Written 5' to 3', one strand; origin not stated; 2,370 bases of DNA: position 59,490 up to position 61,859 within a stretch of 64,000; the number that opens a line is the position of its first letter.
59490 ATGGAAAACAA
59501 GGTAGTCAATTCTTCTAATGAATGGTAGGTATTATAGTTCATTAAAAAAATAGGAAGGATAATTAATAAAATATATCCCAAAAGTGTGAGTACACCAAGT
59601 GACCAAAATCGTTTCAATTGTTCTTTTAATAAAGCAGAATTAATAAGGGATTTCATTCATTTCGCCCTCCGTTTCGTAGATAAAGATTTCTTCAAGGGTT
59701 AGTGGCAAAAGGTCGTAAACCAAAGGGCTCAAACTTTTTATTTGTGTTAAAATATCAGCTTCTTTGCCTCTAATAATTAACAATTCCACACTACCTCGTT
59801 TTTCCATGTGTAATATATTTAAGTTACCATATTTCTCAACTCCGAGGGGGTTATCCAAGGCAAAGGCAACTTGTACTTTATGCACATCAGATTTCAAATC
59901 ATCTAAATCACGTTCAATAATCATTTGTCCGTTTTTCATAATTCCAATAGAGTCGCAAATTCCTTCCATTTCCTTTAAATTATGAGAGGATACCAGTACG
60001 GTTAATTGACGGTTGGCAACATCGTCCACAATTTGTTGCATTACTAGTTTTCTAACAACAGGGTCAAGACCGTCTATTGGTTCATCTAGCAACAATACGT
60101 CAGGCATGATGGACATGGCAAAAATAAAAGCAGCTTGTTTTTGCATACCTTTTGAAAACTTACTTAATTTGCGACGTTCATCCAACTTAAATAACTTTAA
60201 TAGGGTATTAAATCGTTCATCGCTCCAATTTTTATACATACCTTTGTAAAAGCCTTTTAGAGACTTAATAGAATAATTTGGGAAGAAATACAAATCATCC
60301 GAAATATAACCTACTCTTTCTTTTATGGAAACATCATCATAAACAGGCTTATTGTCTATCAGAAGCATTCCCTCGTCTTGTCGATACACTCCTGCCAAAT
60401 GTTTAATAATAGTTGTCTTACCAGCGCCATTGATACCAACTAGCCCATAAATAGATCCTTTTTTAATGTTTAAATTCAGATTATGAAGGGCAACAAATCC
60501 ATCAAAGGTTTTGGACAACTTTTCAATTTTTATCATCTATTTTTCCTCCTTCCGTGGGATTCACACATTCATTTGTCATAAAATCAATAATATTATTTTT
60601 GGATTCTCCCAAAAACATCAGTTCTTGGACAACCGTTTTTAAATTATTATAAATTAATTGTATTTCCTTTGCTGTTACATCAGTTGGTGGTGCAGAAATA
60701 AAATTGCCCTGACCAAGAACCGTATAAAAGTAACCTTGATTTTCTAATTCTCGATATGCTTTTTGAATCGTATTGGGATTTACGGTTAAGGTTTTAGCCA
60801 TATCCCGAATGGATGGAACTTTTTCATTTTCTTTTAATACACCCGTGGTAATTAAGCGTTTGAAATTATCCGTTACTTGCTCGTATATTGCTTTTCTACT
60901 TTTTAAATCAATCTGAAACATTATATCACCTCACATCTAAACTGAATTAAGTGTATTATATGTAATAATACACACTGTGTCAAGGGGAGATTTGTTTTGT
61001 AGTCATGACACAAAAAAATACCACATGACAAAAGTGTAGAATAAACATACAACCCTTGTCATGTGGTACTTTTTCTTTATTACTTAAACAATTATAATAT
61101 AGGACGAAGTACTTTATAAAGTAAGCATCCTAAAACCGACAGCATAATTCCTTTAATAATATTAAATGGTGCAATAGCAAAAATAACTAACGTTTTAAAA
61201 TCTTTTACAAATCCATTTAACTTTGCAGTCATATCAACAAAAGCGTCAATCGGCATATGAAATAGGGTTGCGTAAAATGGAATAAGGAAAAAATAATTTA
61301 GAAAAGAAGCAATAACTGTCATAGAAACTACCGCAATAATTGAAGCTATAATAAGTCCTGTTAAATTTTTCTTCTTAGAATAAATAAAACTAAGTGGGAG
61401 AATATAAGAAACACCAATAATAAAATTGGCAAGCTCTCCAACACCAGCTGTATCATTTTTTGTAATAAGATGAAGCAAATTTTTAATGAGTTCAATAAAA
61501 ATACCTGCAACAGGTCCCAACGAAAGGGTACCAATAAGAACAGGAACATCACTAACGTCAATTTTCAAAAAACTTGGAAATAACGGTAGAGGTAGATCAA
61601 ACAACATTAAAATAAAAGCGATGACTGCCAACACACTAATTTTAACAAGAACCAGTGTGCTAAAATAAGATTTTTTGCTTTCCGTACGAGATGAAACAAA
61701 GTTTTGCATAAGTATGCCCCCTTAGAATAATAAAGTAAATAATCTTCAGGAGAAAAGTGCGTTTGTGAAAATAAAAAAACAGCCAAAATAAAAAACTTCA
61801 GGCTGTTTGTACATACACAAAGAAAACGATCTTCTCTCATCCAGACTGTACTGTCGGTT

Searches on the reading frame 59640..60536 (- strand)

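Call 45: search_protein_families(library=pfam, proteins=[window:59640-60536:-], max_evalue=0.001)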
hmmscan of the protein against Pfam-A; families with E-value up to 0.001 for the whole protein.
window:59640-60536:- (298 aa): 2 families
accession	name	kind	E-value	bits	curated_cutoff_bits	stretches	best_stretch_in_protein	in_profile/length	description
PF00005.33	ABC_tran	-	9.9e-26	91.4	25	1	17-154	1-136/137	ABC transporter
PF13304.12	AAA_21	-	1.9e-13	51.6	27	1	119-190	230-303/304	AAA domain, putative AbiEii toxin, Type IV TA system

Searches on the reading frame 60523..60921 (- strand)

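Call 45: search_protein_families(library=pfam, proteins=[window:60523-60921:-], max_evalue=0.001)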
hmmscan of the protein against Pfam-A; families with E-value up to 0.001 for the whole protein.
window:60523-60921:- (132 aa): 4 families
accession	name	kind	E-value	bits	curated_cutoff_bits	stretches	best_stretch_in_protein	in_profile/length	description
PF00392.27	GntR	-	4.6e-10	39.5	27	1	13-74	2-63/64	Bacterial regulatory proteins, gntR family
PF13730.12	HTH_36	-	6e-05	23.2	25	1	36-64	26-54/55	Helix-turn-helix domain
PF02082.26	Rrf2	-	0.00016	22.3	30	1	30-88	18-78/132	Iron-dependent Transcriptional regulator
PF01325.25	Fe_dep_repress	-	0.00045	20.8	26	1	29-65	16-52/60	Iron dependent repressor, N-terminal DNA binding domain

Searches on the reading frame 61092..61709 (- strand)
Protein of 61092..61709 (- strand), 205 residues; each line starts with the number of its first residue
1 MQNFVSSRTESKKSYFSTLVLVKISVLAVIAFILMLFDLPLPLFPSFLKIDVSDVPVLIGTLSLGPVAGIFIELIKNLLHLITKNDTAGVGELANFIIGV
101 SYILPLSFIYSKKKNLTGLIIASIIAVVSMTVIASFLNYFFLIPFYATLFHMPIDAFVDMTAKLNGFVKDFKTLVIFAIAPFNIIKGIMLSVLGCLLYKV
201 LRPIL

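Call 45: search_protein_families(library=pfam, proteins=[window:61092-61709:-], max_evalue=0.001)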
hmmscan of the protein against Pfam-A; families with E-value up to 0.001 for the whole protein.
window:61092-61709:- (205 aa): 1 family
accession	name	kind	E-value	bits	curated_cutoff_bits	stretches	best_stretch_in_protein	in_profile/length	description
PF12822.12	ECF_trnsprt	-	4.6e-37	128.1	30.7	1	21-198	3-169/169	ECF transporter, substrate-specific component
